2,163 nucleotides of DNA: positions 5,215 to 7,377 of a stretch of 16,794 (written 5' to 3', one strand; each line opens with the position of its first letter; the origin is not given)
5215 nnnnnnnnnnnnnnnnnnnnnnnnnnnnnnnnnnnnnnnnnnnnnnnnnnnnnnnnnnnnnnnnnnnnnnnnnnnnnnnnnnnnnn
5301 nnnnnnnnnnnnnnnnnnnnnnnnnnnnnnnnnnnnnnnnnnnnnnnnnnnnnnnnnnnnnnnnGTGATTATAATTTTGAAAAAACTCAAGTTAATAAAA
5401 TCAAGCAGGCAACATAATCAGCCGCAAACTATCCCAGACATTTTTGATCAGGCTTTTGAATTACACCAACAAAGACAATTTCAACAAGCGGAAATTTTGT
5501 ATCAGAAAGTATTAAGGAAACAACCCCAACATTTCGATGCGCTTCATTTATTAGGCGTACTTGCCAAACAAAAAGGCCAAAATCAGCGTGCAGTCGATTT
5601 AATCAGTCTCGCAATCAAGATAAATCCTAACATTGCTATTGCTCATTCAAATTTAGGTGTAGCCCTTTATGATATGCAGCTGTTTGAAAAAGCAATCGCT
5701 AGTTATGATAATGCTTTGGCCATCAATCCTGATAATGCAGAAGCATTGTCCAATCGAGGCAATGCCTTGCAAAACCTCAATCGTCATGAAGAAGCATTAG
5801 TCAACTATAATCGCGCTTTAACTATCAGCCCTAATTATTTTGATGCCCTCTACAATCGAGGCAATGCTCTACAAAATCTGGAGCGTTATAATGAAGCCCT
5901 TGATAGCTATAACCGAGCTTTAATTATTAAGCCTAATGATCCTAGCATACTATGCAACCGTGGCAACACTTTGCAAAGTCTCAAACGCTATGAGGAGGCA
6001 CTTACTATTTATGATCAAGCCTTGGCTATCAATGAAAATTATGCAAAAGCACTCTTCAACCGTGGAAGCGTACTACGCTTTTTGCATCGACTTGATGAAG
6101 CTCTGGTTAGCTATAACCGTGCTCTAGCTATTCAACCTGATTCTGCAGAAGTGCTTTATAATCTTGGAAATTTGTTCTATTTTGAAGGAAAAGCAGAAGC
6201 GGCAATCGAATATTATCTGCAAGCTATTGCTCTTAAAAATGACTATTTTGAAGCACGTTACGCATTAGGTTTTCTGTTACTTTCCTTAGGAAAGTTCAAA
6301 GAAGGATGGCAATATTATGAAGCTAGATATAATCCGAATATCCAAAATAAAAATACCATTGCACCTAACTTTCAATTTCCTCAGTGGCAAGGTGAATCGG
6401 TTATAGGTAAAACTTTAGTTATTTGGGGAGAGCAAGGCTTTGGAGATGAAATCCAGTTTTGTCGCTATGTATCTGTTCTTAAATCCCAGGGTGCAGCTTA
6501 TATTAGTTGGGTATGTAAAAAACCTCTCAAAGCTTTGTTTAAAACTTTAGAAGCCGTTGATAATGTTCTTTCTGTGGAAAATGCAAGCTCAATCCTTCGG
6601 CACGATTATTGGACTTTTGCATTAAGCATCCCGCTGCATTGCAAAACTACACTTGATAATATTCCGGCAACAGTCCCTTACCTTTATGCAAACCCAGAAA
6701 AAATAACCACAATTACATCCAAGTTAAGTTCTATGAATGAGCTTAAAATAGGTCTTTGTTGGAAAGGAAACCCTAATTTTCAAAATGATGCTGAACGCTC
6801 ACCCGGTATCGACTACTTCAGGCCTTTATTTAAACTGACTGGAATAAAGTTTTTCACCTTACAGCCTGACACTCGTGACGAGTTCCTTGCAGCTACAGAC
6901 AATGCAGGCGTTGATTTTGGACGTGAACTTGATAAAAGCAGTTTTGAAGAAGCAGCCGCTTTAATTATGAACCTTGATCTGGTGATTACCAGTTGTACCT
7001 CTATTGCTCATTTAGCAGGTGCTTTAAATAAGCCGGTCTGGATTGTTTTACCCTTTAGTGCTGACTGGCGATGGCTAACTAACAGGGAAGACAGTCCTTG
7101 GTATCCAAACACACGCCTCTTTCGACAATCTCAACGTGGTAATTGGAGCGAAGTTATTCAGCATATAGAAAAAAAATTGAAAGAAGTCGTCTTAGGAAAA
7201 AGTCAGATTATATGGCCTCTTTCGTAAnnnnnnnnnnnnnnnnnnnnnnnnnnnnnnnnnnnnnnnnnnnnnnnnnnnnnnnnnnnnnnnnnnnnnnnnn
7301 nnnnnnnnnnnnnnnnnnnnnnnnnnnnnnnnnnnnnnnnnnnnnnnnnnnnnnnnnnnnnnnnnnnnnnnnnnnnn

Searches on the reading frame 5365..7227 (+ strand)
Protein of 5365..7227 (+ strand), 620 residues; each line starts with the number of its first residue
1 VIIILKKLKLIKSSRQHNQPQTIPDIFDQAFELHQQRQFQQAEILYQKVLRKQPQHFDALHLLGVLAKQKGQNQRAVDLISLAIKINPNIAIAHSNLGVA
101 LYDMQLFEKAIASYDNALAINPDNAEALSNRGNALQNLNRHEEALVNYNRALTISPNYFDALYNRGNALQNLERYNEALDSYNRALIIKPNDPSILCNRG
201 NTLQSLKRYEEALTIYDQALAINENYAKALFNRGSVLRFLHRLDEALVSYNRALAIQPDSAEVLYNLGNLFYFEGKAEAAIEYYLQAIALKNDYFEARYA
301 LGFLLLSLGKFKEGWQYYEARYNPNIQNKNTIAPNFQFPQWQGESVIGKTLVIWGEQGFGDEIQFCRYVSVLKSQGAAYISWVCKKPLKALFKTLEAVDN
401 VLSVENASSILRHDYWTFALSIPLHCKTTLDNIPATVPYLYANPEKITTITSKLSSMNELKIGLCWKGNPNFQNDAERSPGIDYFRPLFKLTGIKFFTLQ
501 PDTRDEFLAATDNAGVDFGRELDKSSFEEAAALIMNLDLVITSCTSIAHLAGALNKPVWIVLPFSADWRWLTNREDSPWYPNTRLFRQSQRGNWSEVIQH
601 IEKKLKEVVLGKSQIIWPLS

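Call 3: search_protein_families(library=pfam, proteins=[window:5365-7227:+], max_evalue=0.01)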
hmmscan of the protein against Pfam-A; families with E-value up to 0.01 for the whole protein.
window:5365-7227:+ (620 aa): 31 families (the best 25 are shown)
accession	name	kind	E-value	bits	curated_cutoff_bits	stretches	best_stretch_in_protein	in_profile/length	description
PF00515.34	TPR_1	-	2.4e-60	198.5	27.8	6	160-192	2-34/34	Tetratricopeptide repeat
PF13414.12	TPR_11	-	1e-58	195.2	26.8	7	138-171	7-40/42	TPR repeat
PF07719.23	TPR_2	-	4.8e-51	167.1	27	6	160-192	2-34/34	Tetratricopeptide repeat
PF13431.12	TPR_17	-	2.6e-42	140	24.4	6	114-145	2-33/34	Tetratricopeptide repeat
PF13181.12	TPR_8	-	6.1e-39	129.3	25.7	5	261-293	1-33/34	Tetratricopeptide repeat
PF13424.12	TPR_12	-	2.9e-31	107.9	30.1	4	194-257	4-75/77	Tetratricopeptide repeat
PF13432.12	TPR_16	-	1.1e-28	99.7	32.7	5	97-157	3-63/65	Tetratricopeptide repeat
PF14559.12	TPR_19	-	1.9e-24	86.2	25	6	33-91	1-60/68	Tetratricopeptide repeat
PF13428.12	TPR_14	-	3.5e-24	83.2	23.5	1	229-270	3-44/44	Tetratricopeptide repeat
PF13176.12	TPR_7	-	7.6e-20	69.7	27.9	0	264-293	2-31/36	Tetratricopeptide repeat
PF13371.12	TPR_9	-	3.9e-19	68.9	35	3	169-225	5-61/73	Tetratricopeptide repeat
PF12895.13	ANAPC3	-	6.6e-15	55.6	27.2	3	241-319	3-80/82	Anaphase-promoting complex, cyclosome, subunit 3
PF13374.12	TPR_10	-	8.5e-12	45.1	27.5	1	195-224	4-33/42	Tetratricopeptide repeat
PF13174.12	TPR_6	-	1.5e-10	41.4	26.3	0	160-185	1-26/33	Tetratricopeptide repeat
PF23914.1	TPR_CcmH_CycH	-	4.4e-10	40.1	42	1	35-79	99-143/158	Cytochrome c-type biogenesis protein H TPR domain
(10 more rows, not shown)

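Call 4: search_protein_families(library=ncbifam, proteins=[window:5365-7227:+], max_evalue=0.01)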
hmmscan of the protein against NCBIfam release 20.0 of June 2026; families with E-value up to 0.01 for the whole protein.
window:5365-7227:+ (620 aa): 31 families (the best 25 are shown)
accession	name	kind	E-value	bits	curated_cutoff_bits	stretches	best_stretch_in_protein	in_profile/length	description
TIGR02917.1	PEP_TPR_lipo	equivalog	7.6e-42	143.2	312.2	3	122-319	122-319/899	XrtA/PEP-CTERM system TPR-repeat protein PrsT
NF040959.1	MamA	equivalog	3.7e-34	118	200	3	96-213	76-193/204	magnetosome protein MamA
NF033762.1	social_mot_Tgl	equivalog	6.4e-24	84.7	225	5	109-186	49-127/252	social motility TPR repeat lipoprotein Tgl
TIGR02552.1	LcrH_SycD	equivalog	1.2e-23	83.3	104.8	4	10-126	6-121/136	SycD/LcrH family type III secretion system chaperone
TIGR02521.1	type_IV_pilW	equivalog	1.7e-23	83.4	154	4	166-267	72-175/234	type IV pilus biogenesis/stability protein PilW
TIGR00990.1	3a0801s09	subfamily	9.3e-17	60.9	757.25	2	157-250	125-217/615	mitochondrial import receptor subunit TOM70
NF047371.1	FlcA_CTERM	equivalog_domain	8.7e-16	57.5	300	2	223-319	434-531/646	periplasmic flagellar collar protein FlcA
NF033758.1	gliding_GltE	equivalog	1.6e-14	53.7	225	2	89-136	288-335/411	adventurous gliding motility TPR repeat lipoprotein GltE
NF053607.1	CHU_0125_OmpA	equivalog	6.9e-14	51.3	620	2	98-188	26-116/639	CHU_0125 family OmpA-like outer membrane integrity protein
NF033920.0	C39_PA2778_fam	equivalog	9e-14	51.5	150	3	26-122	159-255/255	PA2778 family cysteine peptidase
NF002725.1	PRK02603.1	equivalog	1.4e-12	47.9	143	2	162-238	38-117/173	photosystem I assembly protein Ycf3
NF008391.2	PRK11189.1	equivalog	1.5e-12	47.6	250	3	43-110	85-152/297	lipoprotein NlpI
NF047507.1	TPR_BatC_Lepto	exception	1.5e-12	47.5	175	1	165-261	30-130/214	TPR repeat-containing protein BatC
TIGR03939.1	PGA_TPR_OMP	equivalog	9.3e-12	44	366.65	2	142-267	70-194/800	poly-beta-1,6 N-acetyl-D-glucosamine export porin PgaA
NF052415.1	T3SS_chap_SctY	equivalog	4.3e-10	40.1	70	1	54-152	3-104/106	type III secretion apparatus assembly chaperone SctY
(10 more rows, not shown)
